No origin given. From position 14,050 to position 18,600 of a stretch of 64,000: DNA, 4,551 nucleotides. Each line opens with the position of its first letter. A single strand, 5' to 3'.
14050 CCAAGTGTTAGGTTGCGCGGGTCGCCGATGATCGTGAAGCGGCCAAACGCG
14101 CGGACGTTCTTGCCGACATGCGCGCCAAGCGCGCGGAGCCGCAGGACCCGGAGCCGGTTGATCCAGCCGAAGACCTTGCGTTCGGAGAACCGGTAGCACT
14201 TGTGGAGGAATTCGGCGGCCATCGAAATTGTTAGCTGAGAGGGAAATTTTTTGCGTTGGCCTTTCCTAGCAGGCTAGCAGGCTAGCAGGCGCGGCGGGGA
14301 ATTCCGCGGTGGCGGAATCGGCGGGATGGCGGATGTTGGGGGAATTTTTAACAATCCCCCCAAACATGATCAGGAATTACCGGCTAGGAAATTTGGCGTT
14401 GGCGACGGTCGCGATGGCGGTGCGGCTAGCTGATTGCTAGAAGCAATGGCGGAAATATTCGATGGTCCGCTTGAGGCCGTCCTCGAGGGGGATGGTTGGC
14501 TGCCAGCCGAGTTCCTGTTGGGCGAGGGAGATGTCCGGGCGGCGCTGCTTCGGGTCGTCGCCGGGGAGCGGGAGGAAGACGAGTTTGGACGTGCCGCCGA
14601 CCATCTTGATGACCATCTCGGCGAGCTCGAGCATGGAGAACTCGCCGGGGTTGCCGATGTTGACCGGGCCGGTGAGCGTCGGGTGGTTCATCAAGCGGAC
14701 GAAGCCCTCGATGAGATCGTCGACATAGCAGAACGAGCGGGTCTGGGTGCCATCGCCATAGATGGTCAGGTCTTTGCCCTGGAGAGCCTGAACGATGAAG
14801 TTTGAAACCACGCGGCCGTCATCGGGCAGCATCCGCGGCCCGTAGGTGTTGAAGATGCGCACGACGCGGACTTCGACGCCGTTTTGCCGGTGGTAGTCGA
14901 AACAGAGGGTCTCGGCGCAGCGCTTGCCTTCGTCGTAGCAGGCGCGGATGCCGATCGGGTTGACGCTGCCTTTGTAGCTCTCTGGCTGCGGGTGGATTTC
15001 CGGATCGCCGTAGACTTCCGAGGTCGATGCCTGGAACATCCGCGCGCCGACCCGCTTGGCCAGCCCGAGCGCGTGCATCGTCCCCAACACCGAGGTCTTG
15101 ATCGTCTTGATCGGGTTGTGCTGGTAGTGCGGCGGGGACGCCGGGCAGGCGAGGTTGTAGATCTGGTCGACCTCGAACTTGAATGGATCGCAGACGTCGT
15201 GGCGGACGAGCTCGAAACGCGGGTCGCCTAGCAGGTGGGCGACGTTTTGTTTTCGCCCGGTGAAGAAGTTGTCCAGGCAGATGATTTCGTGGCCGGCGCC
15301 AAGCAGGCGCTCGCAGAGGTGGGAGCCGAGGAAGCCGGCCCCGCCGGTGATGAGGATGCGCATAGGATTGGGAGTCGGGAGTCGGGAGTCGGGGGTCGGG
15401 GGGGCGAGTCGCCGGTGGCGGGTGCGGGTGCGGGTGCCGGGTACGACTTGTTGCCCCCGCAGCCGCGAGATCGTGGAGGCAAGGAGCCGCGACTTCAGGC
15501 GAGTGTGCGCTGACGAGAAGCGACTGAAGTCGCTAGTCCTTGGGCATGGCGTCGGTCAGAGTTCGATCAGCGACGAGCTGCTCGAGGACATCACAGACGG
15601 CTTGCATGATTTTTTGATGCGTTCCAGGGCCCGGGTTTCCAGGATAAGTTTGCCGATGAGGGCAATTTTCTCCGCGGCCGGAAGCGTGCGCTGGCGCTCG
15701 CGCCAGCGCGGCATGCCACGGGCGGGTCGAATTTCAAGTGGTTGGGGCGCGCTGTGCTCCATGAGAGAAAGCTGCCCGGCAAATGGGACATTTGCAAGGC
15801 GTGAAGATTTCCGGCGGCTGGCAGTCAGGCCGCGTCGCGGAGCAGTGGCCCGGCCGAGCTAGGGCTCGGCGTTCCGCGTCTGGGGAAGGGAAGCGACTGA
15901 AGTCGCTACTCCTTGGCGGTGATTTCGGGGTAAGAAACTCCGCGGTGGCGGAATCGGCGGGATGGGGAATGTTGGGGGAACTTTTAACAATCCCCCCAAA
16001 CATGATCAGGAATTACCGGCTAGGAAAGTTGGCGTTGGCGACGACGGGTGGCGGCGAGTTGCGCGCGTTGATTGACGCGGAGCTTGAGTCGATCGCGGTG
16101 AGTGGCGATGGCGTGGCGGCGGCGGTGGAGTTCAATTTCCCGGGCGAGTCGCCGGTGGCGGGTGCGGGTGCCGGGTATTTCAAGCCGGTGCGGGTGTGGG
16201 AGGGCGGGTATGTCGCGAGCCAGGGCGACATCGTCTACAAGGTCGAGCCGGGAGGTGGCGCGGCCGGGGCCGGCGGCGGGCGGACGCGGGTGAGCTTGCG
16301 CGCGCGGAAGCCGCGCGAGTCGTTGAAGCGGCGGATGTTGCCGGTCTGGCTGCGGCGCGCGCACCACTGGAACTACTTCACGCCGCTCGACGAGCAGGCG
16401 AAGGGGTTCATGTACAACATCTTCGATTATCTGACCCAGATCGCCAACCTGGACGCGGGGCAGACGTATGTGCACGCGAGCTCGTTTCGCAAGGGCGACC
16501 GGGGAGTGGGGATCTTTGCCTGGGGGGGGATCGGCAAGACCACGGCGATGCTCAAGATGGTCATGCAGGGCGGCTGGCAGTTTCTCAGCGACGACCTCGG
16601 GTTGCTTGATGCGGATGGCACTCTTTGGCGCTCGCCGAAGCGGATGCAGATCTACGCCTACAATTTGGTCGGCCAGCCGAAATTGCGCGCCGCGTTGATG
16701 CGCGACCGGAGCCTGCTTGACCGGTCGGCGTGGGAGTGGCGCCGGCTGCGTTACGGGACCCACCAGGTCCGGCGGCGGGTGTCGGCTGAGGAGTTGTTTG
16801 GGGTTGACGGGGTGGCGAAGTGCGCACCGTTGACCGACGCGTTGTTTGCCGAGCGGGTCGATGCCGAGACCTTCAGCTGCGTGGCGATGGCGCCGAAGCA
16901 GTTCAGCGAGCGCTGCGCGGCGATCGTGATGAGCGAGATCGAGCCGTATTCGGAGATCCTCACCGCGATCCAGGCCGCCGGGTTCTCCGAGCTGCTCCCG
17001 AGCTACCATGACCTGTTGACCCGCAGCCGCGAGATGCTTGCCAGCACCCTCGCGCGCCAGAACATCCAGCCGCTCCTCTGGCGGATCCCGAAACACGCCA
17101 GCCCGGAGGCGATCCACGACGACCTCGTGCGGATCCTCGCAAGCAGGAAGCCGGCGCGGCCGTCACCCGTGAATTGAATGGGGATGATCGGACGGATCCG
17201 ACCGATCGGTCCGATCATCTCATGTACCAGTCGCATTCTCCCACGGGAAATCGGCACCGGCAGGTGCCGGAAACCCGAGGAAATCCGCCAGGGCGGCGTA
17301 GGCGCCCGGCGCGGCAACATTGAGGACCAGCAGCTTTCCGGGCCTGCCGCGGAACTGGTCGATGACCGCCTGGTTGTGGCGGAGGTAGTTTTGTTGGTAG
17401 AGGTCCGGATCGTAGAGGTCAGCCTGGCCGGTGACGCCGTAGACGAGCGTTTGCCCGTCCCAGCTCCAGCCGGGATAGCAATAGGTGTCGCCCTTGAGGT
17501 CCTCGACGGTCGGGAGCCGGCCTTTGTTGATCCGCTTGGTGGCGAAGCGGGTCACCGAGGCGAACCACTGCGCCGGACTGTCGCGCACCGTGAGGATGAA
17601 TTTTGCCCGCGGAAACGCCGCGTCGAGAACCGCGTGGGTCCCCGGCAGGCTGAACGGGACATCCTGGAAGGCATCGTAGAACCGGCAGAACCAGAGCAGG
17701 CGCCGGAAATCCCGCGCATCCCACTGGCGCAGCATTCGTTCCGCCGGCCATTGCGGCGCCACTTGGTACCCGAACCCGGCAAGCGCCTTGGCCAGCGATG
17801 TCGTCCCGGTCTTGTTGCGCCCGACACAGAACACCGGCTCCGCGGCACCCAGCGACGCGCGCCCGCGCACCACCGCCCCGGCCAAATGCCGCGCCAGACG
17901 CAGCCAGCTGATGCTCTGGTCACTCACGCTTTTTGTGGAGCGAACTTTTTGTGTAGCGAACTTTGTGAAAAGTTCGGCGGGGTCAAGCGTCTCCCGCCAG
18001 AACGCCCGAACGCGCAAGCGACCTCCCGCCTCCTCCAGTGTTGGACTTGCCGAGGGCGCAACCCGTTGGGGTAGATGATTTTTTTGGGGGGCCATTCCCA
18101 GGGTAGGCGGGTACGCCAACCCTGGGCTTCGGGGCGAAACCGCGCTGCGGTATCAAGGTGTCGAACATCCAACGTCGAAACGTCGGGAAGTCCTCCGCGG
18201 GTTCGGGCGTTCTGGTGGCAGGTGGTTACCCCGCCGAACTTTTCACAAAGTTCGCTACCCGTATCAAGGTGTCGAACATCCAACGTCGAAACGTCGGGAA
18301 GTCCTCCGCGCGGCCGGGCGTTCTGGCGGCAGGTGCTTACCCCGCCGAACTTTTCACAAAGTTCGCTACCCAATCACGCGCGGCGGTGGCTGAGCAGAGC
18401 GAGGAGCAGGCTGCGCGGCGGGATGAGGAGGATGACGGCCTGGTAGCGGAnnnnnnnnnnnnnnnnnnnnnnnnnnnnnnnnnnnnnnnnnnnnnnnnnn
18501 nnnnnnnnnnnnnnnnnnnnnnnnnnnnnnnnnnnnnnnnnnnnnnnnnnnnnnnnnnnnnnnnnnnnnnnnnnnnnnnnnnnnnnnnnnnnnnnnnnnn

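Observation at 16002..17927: HprK-like P-loop kinase convergent with a sulfotransferase inside a glycan locus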

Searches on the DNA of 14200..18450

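Call 82: search_rna_families(source=window, start=14200, end=18450, threshold=evalue, max_evalue=1)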
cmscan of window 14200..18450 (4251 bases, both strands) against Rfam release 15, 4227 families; matches with E-value up to 1: 0.
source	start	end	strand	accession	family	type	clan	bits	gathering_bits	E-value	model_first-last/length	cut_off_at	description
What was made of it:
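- Tried and rejected: Rfam on 14200-18450: nothing (call 82).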

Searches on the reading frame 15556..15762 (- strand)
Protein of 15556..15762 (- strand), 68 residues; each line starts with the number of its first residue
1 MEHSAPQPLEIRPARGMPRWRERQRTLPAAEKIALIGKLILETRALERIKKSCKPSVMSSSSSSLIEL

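Call 55: search_protein_families(library=pfam, proteins=[window:15556-15762:-], max_evalue=0.1)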
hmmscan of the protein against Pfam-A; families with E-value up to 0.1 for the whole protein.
window:15556-15762:- (68 aa): 0 families

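Call 60: search_dna_similar(query=window:15559-15762:-, collection=plasmids, mode=protein, max_evalue=0.01, max_rows=10)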
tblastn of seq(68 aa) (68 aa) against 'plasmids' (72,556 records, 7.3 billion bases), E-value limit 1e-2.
No match.
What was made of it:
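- Tried and rejected: Small 52-aa ORF: no Pfam hit and no tblastn hit in plasmids (calls 55, 60).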
